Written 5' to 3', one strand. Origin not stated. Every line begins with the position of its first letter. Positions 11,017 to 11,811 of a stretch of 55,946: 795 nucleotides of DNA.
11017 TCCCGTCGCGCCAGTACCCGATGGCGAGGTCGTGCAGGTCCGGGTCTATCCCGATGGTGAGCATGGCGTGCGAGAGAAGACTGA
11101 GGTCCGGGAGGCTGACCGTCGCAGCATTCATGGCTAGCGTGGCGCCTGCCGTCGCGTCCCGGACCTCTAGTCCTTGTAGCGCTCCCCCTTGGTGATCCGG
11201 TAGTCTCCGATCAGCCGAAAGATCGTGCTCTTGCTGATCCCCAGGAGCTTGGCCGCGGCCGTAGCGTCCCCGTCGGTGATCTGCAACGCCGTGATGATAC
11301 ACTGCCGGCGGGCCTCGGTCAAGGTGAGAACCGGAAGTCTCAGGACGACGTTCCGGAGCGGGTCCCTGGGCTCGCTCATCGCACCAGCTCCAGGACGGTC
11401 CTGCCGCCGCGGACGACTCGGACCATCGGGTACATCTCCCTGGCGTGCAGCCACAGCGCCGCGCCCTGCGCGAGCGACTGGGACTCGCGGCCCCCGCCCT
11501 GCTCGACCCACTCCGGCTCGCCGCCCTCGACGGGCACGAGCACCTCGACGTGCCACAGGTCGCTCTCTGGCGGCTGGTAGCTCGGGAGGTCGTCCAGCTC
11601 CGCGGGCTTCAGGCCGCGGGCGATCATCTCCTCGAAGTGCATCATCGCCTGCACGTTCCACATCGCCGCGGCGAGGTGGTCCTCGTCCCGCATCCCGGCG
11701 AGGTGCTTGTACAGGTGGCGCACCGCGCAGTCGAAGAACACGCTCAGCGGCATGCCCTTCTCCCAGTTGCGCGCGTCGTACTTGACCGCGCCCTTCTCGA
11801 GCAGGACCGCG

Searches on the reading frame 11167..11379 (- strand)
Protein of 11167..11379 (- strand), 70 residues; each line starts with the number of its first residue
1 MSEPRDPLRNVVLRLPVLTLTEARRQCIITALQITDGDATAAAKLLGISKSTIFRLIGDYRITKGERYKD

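Call 48: find_related_loci(query=window:11170-11379:-, collection=viral_contigs, flank=3000)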
Query seq(70 aa) (70 aa) in viral_contigs; peptide patterns used: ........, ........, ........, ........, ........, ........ (x = any residue, [..] = any of these).
109 stretches matched a pattern, but none encodes a relative of the query by tblastn (E <= 1e-3).

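Call 77: find_homologous_proteins(query=window:11170-11379:-, max_evalue=0.001)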
Query seq(70 aa) (70 aa): 4 proteins with E <= 0.001 among 4 candidates.
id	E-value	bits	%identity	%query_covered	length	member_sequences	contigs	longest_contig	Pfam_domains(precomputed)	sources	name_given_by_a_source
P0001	4.1e-37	142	100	100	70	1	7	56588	PF13384.13,PF02954.26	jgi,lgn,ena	-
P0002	6.4e-29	116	86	93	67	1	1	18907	PF13384.13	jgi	jgi:transcriptional regulator of acetoin/glycerol metabolism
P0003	8.3e-29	116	84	99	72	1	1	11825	PF13384.13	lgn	-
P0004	3.6e-24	101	79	90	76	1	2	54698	PF02954.26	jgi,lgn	jgi:DNA-binding NtrC family response regulator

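Call 85: search_protein_families(library=phrogs, proteins=[window:11167-11379:-], max_evalue=0.01)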
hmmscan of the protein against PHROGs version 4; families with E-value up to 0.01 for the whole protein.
window:11167-11379:- (70 aa): 0 families

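Call 119: search_solved_structures(query=A5, max_evalue=1, show_alignments=2)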
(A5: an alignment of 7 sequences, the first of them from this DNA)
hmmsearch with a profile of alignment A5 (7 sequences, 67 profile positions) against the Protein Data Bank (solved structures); distinct sequences matched with E-value up to 1: 13.
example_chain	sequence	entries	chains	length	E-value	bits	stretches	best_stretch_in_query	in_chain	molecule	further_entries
8vd6_A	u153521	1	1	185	7.3e-05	26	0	28-63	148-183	CAP REPEAT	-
1ntc_A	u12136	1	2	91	0.00022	24.4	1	18-57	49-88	PROTEIN (NITROGEN REGULATION PROTEIN (NTRC))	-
7zbs_X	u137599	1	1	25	0.00086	22.5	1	28-52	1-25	HTH_8cm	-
1ojl_A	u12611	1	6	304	0.0068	19.7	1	17-52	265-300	TRANSCRIPTIONAL REGULATORY PROTEIN ZRAR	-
4l5e_A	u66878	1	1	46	0.013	18.8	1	16-59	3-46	Transcriptional regulator (NtrC family)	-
2mr9_A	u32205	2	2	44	0.013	18.7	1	22-43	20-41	DNA damage-inducible protein 1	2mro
4l4u_A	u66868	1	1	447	0.016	18.5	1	16-59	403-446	Transcriptional regulator (NtrC family)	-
1etx_A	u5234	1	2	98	0.072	16.4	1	14-58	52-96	FACTOR FOR INVERSION STIMULATION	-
5cy1_A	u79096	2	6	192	0.18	15.2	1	22-59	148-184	Transposon Tn3 resolvase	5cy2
3e7l_A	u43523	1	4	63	0.25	14.7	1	18-59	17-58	Transcriptional regulator (NtrC family)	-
1fip_A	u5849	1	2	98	0.26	14.6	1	14-58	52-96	FACTOR FOR INVERSION STIMULATION (FIS)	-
4fth_A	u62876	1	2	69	0.31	14.4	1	18-59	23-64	Transcriptional regulator (NtrC family)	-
4fis_A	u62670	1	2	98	0.63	13.4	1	14-58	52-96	FACTOR FOR INVERSION STIMULATION (FIS)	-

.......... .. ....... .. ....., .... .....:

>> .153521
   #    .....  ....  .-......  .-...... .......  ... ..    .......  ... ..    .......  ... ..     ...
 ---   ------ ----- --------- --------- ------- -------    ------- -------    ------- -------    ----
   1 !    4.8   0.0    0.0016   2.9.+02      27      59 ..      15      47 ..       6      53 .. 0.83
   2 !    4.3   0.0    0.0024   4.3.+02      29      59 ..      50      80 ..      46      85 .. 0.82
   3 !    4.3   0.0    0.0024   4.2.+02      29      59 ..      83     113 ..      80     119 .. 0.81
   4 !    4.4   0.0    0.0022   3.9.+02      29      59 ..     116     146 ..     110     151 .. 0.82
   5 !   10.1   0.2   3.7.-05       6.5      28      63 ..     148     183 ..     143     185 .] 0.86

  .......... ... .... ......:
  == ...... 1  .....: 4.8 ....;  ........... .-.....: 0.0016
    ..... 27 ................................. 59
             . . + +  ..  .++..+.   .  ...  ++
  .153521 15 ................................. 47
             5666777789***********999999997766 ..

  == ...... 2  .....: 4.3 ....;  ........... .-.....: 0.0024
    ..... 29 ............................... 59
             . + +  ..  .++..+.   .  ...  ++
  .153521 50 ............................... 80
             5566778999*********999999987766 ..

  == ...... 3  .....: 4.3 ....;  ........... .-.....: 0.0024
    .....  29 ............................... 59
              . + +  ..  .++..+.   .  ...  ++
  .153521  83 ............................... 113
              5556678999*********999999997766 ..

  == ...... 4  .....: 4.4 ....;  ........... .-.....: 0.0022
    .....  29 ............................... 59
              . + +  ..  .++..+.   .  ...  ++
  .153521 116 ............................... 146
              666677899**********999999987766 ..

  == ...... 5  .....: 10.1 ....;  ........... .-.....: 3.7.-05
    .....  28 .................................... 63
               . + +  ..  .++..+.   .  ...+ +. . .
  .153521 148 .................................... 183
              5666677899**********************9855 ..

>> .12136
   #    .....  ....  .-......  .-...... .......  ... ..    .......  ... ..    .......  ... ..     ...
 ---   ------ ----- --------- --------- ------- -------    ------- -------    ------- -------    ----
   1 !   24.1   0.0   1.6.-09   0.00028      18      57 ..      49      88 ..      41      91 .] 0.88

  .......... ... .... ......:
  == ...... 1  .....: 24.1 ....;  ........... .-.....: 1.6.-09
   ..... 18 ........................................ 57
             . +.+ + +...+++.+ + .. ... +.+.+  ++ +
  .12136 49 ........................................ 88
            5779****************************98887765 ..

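Call 135: find_related_loci(query=A5, collection=viral_contigs, flank=10000)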
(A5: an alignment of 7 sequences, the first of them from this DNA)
Query A5 (70 aa) in viral_contigs; peptide patterns used: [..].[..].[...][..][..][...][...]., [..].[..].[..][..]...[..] (x = any residue, [..] = any of these).
73 stretches matched a pattern; 9 encode a relative of the query (tblastn E <= 1e-3); 9 distinct loci.
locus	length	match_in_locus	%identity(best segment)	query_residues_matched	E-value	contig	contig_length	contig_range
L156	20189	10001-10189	79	6-68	1e-30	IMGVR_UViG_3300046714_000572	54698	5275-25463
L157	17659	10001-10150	48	19-68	5e-10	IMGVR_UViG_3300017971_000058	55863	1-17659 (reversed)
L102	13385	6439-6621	43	11-68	5e-10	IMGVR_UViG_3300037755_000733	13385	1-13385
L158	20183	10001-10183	38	11-68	7e-10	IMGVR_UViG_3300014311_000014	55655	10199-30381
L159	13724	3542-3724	38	11-68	7e-10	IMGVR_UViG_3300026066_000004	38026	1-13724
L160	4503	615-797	43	11-68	6e-10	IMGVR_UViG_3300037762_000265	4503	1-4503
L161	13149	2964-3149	37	10-68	2e-9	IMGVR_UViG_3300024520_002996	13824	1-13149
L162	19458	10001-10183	41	11-68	2e-9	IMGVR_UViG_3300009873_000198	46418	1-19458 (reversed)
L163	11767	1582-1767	37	10-68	2e-9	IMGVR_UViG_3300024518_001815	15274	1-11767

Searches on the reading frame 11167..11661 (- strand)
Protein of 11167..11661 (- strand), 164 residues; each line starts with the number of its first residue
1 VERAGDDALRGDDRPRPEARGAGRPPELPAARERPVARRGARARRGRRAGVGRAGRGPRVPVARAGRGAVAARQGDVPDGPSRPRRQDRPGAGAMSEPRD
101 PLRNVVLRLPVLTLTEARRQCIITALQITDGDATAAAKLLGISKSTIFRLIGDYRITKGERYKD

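Call 41: search_protein_families(library=pfam, proteins=[window:11167-11661:-], max_evalue=0.01)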
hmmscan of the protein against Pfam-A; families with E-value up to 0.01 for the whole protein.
window:11167-11661:- (164 aa): 2 families
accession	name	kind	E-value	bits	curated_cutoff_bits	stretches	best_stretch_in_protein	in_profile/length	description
PF02954.25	HTH_8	-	2e-05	24.6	22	1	119-147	7-35/42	Bacterial regulatory protein, Fis family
PF13384.12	HTH_23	-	5.4e-05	23.3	24.6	1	114-155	2-42/50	Homeodomain-like domain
